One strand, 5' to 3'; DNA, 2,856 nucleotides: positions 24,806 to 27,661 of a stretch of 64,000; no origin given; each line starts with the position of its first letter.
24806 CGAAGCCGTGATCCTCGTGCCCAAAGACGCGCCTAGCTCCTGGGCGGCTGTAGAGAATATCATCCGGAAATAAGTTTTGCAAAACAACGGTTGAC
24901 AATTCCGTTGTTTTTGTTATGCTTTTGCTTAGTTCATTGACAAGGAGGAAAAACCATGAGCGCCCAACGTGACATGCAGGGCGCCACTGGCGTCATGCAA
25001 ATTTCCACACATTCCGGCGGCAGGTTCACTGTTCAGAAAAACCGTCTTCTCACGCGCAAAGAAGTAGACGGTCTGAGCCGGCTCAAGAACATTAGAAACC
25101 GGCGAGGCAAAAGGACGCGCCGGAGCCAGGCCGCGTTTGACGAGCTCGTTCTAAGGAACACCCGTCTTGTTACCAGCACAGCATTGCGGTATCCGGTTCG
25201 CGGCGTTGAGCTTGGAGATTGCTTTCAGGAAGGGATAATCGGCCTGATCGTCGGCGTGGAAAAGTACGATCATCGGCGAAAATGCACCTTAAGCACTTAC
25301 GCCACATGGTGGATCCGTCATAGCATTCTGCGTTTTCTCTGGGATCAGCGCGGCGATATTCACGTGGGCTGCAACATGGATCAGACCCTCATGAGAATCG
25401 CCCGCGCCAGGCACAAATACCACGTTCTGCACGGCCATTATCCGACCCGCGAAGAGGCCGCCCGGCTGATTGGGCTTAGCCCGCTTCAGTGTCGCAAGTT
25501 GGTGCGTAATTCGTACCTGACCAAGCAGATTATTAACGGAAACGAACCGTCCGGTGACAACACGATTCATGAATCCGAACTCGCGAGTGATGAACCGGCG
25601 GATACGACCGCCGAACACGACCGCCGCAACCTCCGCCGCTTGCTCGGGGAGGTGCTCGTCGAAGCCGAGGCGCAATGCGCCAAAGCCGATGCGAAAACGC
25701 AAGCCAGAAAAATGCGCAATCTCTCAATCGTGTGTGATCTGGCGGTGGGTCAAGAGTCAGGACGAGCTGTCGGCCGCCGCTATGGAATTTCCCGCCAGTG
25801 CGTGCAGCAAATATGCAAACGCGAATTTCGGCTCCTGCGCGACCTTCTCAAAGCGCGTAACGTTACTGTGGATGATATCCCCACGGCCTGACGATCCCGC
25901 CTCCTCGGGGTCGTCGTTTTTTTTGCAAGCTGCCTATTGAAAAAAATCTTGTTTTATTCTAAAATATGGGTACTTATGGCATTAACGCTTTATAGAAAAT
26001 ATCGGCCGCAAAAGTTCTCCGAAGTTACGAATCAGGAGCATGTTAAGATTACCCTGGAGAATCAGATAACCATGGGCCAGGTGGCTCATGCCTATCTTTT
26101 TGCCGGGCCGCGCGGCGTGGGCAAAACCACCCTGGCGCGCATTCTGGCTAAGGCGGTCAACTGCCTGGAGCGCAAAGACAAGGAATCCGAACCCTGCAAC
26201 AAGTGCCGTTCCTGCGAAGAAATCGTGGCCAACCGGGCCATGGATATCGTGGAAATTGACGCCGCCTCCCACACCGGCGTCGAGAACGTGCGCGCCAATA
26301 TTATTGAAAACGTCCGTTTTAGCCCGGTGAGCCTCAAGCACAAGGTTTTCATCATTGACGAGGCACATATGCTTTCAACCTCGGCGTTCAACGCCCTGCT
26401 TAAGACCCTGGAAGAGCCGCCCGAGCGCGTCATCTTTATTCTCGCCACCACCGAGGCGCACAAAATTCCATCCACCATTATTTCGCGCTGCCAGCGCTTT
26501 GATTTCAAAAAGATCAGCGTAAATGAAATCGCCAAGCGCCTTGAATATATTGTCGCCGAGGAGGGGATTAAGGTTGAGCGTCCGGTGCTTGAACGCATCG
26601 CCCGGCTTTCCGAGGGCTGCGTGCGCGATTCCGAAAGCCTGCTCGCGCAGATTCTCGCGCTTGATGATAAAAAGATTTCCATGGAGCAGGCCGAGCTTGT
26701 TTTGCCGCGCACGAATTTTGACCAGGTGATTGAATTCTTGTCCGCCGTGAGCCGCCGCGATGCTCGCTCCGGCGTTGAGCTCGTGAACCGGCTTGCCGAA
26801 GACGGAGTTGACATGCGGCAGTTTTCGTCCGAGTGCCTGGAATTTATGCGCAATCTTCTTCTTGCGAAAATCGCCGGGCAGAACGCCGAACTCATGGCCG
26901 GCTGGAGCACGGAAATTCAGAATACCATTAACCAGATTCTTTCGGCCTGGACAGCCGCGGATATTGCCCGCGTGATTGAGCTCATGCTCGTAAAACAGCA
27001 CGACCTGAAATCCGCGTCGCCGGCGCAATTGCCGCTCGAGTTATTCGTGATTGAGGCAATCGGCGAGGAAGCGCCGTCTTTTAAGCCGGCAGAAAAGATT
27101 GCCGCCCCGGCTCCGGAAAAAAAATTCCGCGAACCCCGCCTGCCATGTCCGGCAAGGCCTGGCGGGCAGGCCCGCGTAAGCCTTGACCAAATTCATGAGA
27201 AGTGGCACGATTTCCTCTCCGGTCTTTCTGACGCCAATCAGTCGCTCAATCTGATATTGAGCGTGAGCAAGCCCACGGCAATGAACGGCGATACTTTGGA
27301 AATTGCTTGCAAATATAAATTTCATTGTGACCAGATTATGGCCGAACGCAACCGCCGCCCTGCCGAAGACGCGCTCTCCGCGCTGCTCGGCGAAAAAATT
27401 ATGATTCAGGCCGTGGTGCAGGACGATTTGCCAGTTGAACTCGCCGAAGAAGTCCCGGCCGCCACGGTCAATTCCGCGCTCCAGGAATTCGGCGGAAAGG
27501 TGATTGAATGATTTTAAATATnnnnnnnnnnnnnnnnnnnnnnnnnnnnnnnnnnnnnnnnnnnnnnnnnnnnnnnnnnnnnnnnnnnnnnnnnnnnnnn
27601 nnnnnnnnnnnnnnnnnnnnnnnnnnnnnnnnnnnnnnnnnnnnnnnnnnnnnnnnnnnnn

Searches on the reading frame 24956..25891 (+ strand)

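Call 46: search_protein_families(library=pfam, max_evalue=0.01, proteins=[window:24956-25891:+])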
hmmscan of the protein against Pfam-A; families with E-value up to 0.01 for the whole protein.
window:24956-25891:+ (311 aa): 3 families
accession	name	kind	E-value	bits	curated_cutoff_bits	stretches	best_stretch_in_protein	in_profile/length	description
PF04542.20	Sigma70_r2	-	6.2e-15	55.2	24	1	64-132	1-69/71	Sigma-70 region 2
PF13518.12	HTH_28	-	2.6e-05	24.7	25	1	263-289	9-35/52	Helix-turn-helix domain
PF04218.19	CENP-B_N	-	0.0037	17.3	21.2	0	267-296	23-52/53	CENP-B N-terminal DNA-binding domain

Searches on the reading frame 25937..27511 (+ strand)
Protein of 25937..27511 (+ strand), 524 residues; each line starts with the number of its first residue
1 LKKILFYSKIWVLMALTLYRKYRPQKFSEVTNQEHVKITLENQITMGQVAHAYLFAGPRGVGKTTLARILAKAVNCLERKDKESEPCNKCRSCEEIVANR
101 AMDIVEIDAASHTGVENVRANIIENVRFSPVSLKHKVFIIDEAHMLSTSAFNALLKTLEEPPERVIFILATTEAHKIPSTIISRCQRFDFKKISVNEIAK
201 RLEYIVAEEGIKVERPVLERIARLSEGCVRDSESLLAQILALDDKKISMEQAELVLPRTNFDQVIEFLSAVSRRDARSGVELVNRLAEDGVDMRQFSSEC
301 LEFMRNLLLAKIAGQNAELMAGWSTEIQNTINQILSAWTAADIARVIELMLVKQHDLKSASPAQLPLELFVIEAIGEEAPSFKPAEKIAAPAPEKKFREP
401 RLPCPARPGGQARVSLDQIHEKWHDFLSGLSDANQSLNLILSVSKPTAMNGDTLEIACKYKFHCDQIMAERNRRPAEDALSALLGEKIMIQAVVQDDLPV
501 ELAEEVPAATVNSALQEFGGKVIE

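Call 46: search_protein_families(library=pfam, max_evalue=0.01, proteins=[window:25937-27511:+])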
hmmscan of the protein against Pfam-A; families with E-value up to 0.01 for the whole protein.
window:25937-27511:+ (524 aa): 21 families
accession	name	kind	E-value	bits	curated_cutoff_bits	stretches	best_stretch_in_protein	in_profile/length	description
PF13177.12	DNA_pol3_delta2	-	2.9e-45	154.6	27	1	33-193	2-160/161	DNA polymerase III, delta subunit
PF00004.35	AAA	-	1.2e-14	55.3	21.2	1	54-188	2-126/131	ATPase family associated with various cellular activities (AAA)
PF12169.13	DNA_pol3_gamma3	-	2.8e-10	40.6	24.4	1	262-376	16-129/143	DNA polymerase III subunits gamma and tau domain III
PF22608.2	DNAX_ATPase_lid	-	3.7e-08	33.5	27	1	197-241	1-45/49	DNA polymerase III clamp loader subunit, ATPase lid domain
PF07728.20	AAA_5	-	1.5e-07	31.9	22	1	54-160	3-92/139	AAA domain (dynein-related subfamily)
PF13401.12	AAA_22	-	5.7e-07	30.3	27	1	54-171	9-122/130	AAA domain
PF05496.18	RuvB_N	-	1.2e-06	28.9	27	1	23-76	2-59/159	Holliday junction DNA helicase RuvB P-loop domain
PF13604.12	AAA_30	-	7.8e-06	26.2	27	1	53-168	21-122/191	AAA domain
PF13173.12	AAA_14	-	1.2e-05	25.8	27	1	52-175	4-101/129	AAA domain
PF13245.12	AAA_19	-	7.1e-05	23.4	25.1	1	53-168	15-123/134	AAA domain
PF01078.27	Mg_chelatase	-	8.6e-05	22.5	20.3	1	27-160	2-132/207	Magnesium chelatase, subunit ChlI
PF20964.2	DnaX_C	-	0.00014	22.3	26.2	1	413-491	6-84/113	DNA polymerase III subunit tau, C-terminal domain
PF06068.19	TIP49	-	0.00076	19.2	23.8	0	133-172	273-311/347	TIP49 P-loop domain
PF21960.2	RCF1-5-like_lid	-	0.0013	19.1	27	1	200-227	1-29/43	RCF1/5-like, AAA+ ATPase lid domain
PF13238.12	AAA_18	-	0.0014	19.5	29.4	1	55-104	3-39/128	AAA domain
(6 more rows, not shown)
